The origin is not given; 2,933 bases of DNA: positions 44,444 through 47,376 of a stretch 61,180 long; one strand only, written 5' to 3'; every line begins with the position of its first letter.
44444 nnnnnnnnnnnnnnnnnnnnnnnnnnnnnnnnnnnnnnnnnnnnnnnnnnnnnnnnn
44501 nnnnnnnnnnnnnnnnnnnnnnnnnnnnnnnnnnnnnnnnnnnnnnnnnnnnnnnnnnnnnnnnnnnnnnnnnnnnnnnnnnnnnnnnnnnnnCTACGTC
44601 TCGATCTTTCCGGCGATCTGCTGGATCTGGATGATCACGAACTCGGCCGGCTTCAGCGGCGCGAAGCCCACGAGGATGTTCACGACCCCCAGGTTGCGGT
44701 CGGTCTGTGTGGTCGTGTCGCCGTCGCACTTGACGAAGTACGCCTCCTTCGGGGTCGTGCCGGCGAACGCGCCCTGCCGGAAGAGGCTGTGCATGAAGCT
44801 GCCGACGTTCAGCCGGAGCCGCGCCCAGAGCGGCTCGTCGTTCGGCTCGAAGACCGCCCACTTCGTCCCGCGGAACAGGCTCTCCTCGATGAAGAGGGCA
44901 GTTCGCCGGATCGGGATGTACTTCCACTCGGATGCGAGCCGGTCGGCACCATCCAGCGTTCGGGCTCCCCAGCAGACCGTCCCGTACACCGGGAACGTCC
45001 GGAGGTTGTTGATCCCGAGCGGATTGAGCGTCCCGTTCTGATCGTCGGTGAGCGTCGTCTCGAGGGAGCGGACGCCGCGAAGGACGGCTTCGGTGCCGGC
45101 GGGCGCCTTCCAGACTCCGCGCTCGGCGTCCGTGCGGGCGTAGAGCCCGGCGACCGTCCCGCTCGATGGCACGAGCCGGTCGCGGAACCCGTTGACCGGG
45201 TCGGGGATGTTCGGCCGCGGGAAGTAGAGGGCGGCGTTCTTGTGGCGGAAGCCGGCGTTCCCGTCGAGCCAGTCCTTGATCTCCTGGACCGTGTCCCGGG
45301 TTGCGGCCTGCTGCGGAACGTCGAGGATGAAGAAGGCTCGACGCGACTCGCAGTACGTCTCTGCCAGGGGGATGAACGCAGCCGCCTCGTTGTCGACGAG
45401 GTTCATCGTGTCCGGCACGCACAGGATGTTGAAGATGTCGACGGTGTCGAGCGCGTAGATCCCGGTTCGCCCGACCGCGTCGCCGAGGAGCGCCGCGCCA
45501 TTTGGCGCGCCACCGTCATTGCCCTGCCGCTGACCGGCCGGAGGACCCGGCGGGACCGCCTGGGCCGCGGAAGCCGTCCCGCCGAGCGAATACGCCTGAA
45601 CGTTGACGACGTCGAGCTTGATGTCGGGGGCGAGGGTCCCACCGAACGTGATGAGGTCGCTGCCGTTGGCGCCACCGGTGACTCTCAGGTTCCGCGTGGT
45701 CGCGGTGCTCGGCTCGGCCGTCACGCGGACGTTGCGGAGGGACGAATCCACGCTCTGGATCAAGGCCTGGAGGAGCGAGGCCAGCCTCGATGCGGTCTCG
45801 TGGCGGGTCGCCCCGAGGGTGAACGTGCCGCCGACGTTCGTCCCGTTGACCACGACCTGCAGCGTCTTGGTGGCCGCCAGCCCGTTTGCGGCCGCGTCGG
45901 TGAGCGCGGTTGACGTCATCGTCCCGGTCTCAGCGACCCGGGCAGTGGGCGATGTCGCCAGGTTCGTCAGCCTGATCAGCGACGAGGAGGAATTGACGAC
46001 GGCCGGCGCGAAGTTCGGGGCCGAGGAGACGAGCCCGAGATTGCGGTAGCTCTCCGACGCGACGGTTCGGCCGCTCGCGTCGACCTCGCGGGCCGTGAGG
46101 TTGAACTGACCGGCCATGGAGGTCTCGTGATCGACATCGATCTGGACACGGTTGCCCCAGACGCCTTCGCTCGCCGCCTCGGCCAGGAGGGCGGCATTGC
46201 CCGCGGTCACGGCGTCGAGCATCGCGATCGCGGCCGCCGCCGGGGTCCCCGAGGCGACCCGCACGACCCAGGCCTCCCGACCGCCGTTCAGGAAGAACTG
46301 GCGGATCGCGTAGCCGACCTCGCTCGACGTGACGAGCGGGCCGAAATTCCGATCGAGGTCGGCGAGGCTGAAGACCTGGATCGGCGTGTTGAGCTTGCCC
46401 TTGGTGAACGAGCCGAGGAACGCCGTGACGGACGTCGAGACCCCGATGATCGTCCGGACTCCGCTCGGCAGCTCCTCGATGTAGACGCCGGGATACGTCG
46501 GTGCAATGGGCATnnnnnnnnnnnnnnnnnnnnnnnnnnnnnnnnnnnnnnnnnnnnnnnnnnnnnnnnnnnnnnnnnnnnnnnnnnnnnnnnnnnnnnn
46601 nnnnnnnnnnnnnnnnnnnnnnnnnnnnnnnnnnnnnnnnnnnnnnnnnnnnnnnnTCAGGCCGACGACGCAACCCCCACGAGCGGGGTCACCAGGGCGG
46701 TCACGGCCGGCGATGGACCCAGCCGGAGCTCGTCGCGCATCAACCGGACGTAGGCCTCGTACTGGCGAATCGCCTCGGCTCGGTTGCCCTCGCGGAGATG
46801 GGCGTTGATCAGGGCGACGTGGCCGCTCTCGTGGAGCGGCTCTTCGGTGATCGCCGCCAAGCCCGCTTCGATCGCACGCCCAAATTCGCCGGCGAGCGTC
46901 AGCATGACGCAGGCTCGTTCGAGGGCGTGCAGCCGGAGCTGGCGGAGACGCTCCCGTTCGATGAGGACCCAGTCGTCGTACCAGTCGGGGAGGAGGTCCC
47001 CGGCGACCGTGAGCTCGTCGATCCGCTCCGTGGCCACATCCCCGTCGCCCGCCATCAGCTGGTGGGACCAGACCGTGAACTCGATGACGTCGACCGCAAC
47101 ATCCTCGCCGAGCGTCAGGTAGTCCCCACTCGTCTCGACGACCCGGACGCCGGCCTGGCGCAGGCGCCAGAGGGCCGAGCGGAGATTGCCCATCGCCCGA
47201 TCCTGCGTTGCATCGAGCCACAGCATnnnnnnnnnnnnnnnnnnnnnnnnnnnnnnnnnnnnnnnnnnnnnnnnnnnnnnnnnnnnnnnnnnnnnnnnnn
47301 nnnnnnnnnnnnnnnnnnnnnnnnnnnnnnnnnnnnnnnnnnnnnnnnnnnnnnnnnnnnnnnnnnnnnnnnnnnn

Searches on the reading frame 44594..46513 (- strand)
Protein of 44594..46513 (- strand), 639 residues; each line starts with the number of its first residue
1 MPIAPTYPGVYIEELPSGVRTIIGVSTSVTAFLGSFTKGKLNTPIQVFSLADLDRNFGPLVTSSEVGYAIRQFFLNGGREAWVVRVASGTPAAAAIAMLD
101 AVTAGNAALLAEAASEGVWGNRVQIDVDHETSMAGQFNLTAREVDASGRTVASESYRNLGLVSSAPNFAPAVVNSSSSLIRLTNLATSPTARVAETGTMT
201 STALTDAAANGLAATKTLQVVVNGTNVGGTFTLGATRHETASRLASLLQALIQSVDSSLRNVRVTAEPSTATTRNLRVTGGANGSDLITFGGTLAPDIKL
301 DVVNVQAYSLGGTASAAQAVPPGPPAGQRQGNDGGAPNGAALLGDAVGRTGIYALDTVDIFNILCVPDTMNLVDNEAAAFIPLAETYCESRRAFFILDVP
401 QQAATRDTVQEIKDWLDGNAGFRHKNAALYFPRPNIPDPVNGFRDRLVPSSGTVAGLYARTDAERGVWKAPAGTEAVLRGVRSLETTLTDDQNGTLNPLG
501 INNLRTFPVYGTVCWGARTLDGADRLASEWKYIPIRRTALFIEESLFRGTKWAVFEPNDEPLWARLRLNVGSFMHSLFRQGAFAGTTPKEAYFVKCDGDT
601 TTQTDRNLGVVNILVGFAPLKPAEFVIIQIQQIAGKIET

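Call 31: search_protein_families(library=pfam, proteins=[window:44594-46513:-], max_evalue=0.01)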
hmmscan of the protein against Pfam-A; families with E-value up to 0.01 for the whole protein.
window:44594-46513:- (639 aa): 3 families
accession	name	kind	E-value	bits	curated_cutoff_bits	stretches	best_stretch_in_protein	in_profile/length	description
PF04984.19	Phage_sheath_1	-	8e-11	42.5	31.4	1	361-520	20-168/168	Phage tail sheath protein subtilisin-like domain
PF17482.7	Phage_sheath_1C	-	5.6e-09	36.4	26.9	1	528-632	4-103/104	Phage tail sheath C-terminal domain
PF10758.14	DUF2586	-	0.0012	18.4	26.4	1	27-242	21-168/386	Protein of unknown function (DUF2586)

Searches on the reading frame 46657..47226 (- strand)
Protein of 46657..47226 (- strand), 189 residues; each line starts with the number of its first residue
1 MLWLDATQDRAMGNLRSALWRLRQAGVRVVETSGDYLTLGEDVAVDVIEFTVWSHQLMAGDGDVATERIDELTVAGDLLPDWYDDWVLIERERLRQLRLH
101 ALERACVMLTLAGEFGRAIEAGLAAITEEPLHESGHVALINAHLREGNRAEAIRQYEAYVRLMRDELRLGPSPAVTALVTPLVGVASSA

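Call 31: search_protein_families(library=pfam, proteins=[window:46657-47226:-], max_evalue=0.01)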
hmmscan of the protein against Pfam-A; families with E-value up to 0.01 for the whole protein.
window:46657-47226:- (189 aa): 2 families
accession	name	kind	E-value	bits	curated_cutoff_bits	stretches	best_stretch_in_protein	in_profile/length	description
PF03704.23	BTAD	-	3.2e-18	66.9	22.1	1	76-178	38-141/146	Bacterial transcriptional activator domain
PF12419.13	DUF3670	-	0.0021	18.2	27.6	0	53-99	70-116/136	SNF2 Helicase protein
